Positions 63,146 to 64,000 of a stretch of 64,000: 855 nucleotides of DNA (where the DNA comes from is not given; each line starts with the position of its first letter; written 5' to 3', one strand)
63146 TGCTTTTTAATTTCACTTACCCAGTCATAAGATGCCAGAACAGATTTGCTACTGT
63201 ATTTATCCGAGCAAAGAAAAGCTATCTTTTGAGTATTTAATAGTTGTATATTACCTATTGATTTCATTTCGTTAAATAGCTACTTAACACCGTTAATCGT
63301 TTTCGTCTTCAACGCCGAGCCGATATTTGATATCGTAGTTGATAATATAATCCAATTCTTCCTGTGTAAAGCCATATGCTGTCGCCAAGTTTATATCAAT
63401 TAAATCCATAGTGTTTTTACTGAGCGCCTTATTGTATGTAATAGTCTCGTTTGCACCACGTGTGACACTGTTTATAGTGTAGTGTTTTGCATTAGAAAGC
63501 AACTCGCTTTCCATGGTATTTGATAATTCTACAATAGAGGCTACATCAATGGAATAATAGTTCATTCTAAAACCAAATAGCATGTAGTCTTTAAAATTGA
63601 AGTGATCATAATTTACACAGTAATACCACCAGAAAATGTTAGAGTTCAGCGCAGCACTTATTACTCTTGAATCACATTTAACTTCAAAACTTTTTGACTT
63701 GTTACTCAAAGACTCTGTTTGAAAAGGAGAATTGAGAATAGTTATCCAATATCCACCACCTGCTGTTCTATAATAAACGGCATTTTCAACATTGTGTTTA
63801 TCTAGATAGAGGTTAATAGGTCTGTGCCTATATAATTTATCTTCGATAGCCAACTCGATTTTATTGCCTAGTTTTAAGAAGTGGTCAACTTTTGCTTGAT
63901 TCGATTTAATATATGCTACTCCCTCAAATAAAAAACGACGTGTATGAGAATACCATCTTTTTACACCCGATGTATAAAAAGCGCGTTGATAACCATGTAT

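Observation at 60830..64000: Operon MTase-specificity domain / DprA-SLOG-like / TcmP-like / radical-SAM-like: candidate DNA-modification system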

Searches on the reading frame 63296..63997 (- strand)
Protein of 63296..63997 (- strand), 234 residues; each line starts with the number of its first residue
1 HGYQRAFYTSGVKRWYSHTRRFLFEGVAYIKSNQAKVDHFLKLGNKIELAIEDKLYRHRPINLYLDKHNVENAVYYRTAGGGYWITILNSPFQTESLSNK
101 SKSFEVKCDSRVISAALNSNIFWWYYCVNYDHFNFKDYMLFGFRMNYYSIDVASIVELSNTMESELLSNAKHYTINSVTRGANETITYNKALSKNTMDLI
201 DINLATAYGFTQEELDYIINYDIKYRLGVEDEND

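Call 4: search_protein_families(library=pfam, proteins=[window:63296-63997:-], max_evalue=0.01)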
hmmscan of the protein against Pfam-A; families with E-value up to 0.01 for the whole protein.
window:63296-63997:- (234 aa): 0 families

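Call 5: search_protein_families(library=ncbifam, proteins=[window:63296-63997:-], max_evalue=0.01)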
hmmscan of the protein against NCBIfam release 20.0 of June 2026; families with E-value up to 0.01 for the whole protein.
window:63296-63997:- (234 aa): 0 families

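Call 7: search_protein_families(library=padloc, proteins=[window:63296-63997:-], max_evalue=0.01)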
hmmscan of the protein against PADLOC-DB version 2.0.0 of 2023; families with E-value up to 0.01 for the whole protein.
window:63296-63997:- (234 aa): 1 family
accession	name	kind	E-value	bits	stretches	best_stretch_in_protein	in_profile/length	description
PDLC03628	REase_MTase_IIG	-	1.5e-19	67.6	1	6-231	862-1098/1100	Type IIG restriction enzyme-methyltransferase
